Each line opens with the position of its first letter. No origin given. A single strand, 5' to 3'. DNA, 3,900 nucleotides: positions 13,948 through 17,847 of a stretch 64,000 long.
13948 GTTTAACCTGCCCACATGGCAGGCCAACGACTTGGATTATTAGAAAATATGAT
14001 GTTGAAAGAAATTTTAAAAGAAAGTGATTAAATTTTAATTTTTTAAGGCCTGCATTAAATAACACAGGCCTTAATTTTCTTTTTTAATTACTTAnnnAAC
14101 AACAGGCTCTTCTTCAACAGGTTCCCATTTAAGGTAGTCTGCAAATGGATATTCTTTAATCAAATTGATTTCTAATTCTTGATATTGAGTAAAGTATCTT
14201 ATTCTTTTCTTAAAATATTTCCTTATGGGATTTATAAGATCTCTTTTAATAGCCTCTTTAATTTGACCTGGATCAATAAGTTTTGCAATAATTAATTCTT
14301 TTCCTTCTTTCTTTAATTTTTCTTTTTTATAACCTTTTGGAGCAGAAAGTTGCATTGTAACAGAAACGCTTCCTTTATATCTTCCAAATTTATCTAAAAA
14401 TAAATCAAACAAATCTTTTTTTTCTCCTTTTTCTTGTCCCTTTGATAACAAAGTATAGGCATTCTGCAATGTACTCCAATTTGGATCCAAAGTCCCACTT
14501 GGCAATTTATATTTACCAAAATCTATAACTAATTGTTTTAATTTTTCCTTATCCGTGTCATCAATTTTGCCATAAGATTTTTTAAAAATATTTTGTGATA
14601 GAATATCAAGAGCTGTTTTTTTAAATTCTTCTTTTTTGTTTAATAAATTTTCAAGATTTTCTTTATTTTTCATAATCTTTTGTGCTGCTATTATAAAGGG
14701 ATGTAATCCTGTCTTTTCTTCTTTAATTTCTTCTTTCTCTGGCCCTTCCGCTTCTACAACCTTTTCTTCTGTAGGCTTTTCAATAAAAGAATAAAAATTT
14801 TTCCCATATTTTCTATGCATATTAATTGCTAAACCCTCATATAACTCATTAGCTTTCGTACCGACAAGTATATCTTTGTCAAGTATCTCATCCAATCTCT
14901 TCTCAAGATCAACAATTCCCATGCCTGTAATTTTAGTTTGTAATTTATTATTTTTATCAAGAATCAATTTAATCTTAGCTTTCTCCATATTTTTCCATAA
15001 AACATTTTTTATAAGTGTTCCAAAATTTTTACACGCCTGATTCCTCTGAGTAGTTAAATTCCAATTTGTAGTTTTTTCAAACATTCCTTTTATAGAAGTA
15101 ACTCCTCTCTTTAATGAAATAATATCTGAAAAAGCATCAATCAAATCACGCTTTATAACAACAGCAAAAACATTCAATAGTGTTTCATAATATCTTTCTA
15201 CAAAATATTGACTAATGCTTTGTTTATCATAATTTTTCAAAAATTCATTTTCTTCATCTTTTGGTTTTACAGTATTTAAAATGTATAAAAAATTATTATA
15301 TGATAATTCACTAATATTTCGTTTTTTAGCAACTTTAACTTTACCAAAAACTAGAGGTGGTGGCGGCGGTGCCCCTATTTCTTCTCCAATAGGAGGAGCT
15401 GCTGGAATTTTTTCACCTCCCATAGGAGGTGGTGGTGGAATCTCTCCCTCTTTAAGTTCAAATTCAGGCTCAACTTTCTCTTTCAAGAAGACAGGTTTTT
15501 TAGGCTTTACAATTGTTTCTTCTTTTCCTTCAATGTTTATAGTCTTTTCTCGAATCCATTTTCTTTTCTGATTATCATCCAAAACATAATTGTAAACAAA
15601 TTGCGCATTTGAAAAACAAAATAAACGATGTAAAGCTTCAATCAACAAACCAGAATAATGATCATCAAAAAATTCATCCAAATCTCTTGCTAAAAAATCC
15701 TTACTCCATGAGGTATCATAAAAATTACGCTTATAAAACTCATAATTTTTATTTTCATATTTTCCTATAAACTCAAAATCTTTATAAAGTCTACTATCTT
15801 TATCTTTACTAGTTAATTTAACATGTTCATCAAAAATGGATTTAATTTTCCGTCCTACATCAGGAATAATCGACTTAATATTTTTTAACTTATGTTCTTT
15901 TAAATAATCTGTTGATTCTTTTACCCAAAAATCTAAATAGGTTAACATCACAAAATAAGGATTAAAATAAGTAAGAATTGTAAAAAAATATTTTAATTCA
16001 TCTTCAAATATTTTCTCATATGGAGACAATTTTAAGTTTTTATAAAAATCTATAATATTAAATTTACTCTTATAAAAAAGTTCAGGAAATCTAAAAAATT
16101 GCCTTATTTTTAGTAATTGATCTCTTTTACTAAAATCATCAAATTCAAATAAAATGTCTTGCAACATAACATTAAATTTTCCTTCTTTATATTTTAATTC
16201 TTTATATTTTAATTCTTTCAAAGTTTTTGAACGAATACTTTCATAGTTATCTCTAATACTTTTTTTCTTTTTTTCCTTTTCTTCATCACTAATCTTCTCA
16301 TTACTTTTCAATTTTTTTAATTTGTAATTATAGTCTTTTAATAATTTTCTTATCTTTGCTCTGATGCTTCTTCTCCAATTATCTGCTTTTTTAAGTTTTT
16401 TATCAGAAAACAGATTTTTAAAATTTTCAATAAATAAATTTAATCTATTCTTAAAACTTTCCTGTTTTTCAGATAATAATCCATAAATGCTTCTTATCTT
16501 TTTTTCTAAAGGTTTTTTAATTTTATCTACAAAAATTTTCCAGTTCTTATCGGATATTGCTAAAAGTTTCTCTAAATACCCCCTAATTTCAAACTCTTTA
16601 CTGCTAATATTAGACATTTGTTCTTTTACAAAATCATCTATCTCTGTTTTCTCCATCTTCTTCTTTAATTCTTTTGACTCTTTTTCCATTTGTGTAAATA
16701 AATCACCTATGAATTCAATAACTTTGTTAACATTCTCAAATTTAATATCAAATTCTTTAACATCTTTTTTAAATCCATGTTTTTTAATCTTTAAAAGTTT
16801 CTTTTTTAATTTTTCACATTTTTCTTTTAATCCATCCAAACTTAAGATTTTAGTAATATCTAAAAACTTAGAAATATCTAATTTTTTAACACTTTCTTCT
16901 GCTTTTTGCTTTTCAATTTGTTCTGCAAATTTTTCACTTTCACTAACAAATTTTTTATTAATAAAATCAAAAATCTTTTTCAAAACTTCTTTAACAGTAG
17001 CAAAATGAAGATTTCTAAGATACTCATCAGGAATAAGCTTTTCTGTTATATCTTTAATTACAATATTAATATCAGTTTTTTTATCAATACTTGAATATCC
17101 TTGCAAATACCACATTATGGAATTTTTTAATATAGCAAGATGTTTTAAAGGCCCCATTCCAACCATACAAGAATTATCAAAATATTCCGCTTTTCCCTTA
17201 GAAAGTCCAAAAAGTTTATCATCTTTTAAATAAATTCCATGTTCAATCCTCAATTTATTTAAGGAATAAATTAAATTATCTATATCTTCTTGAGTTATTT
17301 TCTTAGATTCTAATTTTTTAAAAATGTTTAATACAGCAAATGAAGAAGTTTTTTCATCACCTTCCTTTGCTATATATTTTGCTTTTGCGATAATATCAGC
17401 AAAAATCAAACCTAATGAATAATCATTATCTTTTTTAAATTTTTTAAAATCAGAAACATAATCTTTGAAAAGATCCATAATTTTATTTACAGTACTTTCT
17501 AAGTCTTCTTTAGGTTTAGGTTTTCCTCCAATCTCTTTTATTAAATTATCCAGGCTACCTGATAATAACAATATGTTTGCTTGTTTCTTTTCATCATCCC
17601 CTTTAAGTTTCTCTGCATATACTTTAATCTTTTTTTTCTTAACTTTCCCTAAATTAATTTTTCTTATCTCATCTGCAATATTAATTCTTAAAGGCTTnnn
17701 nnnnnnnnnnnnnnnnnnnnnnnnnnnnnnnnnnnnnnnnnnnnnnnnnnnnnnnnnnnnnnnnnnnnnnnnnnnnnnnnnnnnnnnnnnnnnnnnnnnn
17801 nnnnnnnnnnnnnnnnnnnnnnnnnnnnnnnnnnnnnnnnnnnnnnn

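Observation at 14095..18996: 1,633-aa secreted giant with a formin-FH1-like polyproline module 419 aa from the C-terminus: candidate host-actin effector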

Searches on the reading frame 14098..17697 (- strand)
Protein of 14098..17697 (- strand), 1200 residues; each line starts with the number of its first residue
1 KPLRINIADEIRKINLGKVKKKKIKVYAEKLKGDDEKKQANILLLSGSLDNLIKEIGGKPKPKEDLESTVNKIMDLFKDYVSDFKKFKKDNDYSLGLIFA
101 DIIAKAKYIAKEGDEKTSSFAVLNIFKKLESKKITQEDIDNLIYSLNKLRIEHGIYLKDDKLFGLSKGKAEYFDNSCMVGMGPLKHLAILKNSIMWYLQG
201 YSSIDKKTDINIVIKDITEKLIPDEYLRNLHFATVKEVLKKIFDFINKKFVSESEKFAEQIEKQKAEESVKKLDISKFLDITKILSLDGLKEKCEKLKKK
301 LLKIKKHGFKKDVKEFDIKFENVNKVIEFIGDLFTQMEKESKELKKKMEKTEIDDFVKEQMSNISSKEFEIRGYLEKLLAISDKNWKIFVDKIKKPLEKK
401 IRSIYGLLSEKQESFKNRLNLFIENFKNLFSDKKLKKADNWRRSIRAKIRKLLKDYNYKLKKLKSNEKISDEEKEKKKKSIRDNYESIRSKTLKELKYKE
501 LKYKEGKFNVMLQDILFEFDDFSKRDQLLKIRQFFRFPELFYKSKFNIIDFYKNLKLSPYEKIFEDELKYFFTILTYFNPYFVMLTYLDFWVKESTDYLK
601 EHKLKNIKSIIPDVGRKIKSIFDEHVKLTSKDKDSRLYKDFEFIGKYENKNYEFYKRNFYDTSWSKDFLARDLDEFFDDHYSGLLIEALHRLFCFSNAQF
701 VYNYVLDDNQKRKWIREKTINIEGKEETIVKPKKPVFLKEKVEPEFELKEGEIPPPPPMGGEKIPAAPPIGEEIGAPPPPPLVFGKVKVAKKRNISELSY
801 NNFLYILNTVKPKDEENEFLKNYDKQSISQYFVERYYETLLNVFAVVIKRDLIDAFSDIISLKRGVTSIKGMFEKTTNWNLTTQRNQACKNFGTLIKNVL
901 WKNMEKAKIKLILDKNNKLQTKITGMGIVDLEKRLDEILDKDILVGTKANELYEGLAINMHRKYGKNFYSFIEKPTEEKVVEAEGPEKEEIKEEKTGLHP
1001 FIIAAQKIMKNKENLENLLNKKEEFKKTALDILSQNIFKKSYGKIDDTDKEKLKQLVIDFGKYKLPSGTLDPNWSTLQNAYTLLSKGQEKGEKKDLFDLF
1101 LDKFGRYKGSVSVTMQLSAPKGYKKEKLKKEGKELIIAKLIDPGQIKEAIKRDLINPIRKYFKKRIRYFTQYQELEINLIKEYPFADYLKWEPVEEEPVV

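Call 32: search_protein_representatives(protein=window:14098-17697:-)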
Query: 1200 residues. Proteins with E-value up to 0.001 (for the whole library): 2; up to 1e-10: 2; up to 1e-30: 1. The best 2 are listed.
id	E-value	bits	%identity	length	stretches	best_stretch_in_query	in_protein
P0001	0.0e+00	2603.3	100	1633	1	1-1200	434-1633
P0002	4.5e-30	120.8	29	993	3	530-924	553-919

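Call 35: list_cluster_members(proteins=[P0002, P0001])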
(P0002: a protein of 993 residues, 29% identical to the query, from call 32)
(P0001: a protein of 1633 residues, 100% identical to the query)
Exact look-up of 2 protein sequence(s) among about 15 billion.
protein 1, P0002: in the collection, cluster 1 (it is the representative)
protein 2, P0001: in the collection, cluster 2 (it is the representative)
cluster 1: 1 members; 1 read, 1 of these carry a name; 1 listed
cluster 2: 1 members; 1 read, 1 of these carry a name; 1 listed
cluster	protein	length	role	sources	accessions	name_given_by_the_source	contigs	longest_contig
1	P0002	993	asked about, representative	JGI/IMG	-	hypothetical protein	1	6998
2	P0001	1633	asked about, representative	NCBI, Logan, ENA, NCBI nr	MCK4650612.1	hypothetical protein KAT08_00395 [Candidatus Babeliales bacterium] | hypothetical protein [Candidatus Babeliales bacterium]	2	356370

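Call 37: find_encoding_contigs(protein=P0002, flank=10000)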
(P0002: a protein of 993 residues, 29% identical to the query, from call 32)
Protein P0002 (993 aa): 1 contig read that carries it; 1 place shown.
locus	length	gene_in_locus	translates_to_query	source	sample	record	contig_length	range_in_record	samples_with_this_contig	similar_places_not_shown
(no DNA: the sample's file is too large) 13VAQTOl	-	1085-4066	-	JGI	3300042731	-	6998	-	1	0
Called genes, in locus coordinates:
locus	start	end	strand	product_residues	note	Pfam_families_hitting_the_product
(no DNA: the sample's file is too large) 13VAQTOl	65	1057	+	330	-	-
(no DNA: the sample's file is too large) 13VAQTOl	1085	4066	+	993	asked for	-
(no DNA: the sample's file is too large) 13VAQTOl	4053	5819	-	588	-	PF02518:HATPase_c (weak), PF13589:HATPase_c_3, PF01119:DNA_mis_repair, PF08676:MutL_C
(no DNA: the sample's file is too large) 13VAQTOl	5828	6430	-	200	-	-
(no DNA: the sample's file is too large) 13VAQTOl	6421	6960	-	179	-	-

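Call 44: find_related_loci(query=P0002, collection=metagenome_contigs, flank=10000)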
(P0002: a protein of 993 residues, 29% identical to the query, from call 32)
Query P0002 (993 aa) in metagenome_contigs; peptide patterns used: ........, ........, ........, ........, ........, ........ (x = any residue, [..] = any of these).
98 stretches matched a pattern, but none encodes a relative of the query by tblastn (E <= 1e-3).

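Call 53: search_protein_families(library=pfam, proteins=[P0002], max_evalue=1)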
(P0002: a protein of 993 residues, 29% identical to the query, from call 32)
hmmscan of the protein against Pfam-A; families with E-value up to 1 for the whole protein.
P0002 (993 aa): 2 families
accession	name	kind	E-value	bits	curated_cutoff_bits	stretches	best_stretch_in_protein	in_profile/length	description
PF20503.3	DUF6730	-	0.079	14.4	27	1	87-140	15-71/82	Family of unknown function (DUF6730)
PF00075.30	RNase_H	-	0.28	11.8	25.8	1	683-758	27-110/141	RNase H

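Call 76: predict_structure(alignment_id=A6)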
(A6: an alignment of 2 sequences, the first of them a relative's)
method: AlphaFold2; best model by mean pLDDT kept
length: 993 residues; sequences in the alignment: 2
mean_pLDDT: 32.1   pTM: 0.21
mean pLDDT of the five models: 32.1, 32.1, 30.4, 28.7, 28.6
residues with pLDDT >= 90: 0; 70-90: 19; 50-70: 37; < 50: 937
segments of 3 or more residues with pLDDT < 50: 1-86, 126-129, 148-958, 960-993
pLDDT, mean of each block of 10 residues (from residue 1): 27 34 32 38 35 31 30 42 51 68 68 66 49 67 60 24 25 33 25 31 28 28 27 25 27 30 27 34 34 35 34 27 25 30 29 26 23 22 21 23 25 21 20 19 18 20 22 24 28 27 24 19 21 23 25 26 27 30 33 31 41 36 41 40 36 35 37 27 23 24 25 24 23 23 27 25 29 30 25 30 43 34 38 34 35 29 23 30 35 37 40 40 40 46 41 42 44 38 35 22
secondary structure, 60 per line:
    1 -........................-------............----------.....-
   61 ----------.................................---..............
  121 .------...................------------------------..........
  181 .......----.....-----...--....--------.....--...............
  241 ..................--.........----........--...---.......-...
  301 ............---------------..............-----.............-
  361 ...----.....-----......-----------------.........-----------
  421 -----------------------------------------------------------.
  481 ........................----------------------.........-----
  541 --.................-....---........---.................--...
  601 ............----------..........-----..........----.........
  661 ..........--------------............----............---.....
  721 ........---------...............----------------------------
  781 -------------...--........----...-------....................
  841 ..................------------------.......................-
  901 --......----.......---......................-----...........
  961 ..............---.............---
elements in order (helices of 4 or more, strands of 3 or more residues): H2-25 H33-44 H55-59 H71-103 H107-121 H128-146 H171-187 E192-196 H207-210 E219-223 H226-258 H261-269 H274-281 H290-296 H298-312 H328-341 H347-359 H368-372 H378-383 H401-409 H480-504 H527-535 H543-559 H561-564 H568-575 H579-595 H598-612 H623-632 H638-647 H652-670 H685-696 H701-712 H716-728 H738-752 H799-806 H821-858 H877-899 E903-908 E913-919 H923-944 H950-974 E978-981 H982-990

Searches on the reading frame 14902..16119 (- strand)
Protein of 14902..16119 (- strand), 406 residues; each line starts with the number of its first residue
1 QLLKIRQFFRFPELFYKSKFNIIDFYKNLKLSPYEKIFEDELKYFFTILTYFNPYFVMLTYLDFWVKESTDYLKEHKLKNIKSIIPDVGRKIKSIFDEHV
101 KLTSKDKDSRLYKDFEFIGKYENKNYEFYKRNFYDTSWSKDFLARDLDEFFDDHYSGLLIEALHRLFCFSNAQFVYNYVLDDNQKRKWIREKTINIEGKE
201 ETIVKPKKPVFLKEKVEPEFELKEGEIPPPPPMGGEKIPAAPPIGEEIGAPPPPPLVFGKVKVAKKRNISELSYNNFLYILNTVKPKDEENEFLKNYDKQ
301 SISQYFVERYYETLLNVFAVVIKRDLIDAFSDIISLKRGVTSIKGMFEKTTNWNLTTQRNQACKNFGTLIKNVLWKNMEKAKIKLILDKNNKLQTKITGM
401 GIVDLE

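Call 62: find_related_loci(query=A4, collection=viral_contigs, flank=8000)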
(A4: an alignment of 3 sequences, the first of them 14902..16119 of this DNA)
Query A4 (406 aa) in viral_contigs; peptide patterns used: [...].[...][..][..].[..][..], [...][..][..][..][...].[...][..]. (x = any residue, [..] = any of these).
305 stretches matched a pattern, but none encodes a relative of the query by tblastn (E <= 1e-3).

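Call 80: search_protein_families(library=pfam, alignment_id=A4, max_evalue=10)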
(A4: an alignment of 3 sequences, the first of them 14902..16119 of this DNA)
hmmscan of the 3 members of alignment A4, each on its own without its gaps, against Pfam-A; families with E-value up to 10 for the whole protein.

A. member 1, window:14902-16119:- (406 aa): 2 families
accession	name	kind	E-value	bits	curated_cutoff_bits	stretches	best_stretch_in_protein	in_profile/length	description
PF06346.17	Drf_FH1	-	0.0016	18.8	40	1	219-262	60-105/157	Formin Homology Region 1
PF02029.20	Caldesmon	-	0.11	11.6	50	1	328-368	415-455/498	Caldesmon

B. families by the number of members that match (of 3 scanned): 9 families
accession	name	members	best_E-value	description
PF06346.17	Drf_FH1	1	0.0016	Formin Homology Region 1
PF11210.13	DUF2996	1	0.027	Protein of unknown function (DUF2996)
PF00075.30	RNase_H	1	0.029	RNase H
PF02029.20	Caldesmon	1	0.11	Caldesmon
PF25159.1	DUF7826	1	0.2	Repeat of unknown function (DUF7826)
PF05308.16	Mito_fiss_reg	1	0.32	Mitochondrial fission regulator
PF09447.15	Cnl2_NKP2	1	0.89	Cnl2/NKP2 family protein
PF11594.13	Med28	1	5.4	Mediator complex subunit 28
PF12312.13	NeA_P2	1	9.7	Nepovirus subgroup A polyprotein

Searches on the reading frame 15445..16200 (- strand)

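Call 17: search_protein_families(library=pfam, proteins=[window:15445-16200:-], max_evalue=10)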
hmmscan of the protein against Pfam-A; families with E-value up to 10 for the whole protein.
window:15445-16200:- (252 aa): 1 family
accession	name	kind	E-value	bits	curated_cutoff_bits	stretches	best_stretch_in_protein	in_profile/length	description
PF07074.17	TRAP-gamma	-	0.45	10.6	25.2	1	71-156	49-126/170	Translocon-associated protein, gamma subunit (TRAP-gamma)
